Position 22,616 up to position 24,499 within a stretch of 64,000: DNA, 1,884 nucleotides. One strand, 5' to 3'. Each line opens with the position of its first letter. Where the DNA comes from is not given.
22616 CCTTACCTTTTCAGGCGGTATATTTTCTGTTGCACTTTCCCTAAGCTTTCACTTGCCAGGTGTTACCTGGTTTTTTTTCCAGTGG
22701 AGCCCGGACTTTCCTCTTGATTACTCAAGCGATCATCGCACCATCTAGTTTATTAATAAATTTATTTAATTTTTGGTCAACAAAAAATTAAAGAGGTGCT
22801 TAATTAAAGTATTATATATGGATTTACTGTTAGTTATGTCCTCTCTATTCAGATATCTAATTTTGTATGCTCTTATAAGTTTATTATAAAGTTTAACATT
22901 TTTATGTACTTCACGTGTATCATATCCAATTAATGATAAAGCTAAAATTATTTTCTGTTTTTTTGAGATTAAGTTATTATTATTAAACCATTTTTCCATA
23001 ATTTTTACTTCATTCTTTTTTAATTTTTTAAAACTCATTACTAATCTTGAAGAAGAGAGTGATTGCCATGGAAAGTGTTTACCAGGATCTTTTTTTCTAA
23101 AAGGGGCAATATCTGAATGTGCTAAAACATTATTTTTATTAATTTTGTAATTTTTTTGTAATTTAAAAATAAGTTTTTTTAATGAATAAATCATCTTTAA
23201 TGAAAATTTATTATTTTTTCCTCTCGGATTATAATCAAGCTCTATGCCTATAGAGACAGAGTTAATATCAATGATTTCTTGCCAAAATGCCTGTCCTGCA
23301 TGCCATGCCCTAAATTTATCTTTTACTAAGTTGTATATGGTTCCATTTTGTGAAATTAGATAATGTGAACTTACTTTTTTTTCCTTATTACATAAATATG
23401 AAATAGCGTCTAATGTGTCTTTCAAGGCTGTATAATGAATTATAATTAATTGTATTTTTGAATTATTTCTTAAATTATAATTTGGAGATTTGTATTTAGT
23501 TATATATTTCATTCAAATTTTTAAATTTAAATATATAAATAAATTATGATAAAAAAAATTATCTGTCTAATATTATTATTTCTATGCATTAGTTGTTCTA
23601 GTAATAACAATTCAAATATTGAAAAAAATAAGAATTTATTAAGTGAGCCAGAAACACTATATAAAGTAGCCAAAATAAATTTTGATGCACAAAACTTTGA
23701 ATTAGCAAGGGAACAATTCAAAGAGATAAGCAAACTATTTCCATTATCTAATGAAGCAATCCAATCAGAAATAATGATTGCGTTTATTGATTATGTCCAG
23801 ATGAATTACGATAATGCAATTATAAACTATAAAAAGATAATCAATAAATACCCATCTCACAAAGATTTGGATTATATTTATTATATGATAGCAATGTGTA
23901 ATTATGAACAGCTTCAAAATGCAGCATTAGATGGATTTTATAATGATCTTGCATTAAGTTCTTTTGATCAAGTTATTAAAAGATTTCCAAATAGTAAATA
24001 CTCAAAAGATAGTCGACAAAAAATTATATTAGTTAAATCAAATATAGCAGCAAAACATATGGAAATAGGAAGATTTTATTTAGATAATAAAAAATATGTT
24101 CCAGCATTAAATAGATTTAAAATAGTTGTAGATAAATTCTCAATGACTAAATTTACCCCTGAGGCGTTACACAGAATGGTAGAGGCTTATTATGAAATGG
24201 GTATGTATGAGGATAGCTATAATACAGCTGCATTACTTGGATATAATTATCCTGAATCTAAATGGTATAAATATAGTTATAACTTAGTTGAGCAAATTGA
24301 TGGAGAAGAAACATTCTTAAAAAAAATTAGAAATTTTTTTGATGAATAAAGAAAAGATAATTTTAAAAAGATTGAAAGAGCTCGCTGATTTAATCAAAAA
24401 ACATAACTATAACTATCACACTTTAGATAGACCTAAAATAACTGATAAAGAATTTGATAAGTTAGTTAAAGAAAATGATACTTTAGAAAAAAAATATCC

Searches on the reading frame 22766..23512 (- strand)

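Call 84: search_protein_families(library=pfam, proteins=[window:22766-23512:-], max_evalue=0.00001)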
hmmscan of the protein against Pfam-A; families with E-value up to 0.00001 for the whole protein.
window:22766-23512:- (248 aa): 1 family
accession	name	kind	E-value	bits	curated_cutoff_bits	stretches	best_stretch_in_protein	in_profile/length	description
PF01510.30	Amidase_2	-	4.3e-29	101.9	26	1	17-145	2-131/131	N-acetylmuramoyl-L-alanine amidase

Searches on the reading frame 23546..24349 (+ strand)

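Call 84: search_protein_families(library=pfam, proteins=[window:23546-24349:+], max_evalue=0.00001)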
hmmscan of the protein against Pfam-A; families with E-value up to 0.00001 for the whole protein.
window:23546-24349:+ (267 aa): 4 families
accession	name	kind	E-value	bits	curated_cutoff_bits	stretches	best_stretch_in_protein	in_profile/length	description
PF13525.12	YfiO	-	7.3e-43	147.1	25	1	35-224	5-197/203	Outer membrane lipoprotein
PF13512.12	TPR_18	-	2.4e-15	57.4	21.9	1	34-159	9-144/145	Tetratricopeptide repeat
PF13174.12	TPR_6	-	2.5e-14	53.3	26.3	0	206-238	1-33/33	Tetratricopeptide repeat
PF07719.23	TPR_2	-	9.1e-07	29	27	0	35-66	1-32/34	Tetratricopeptide repeat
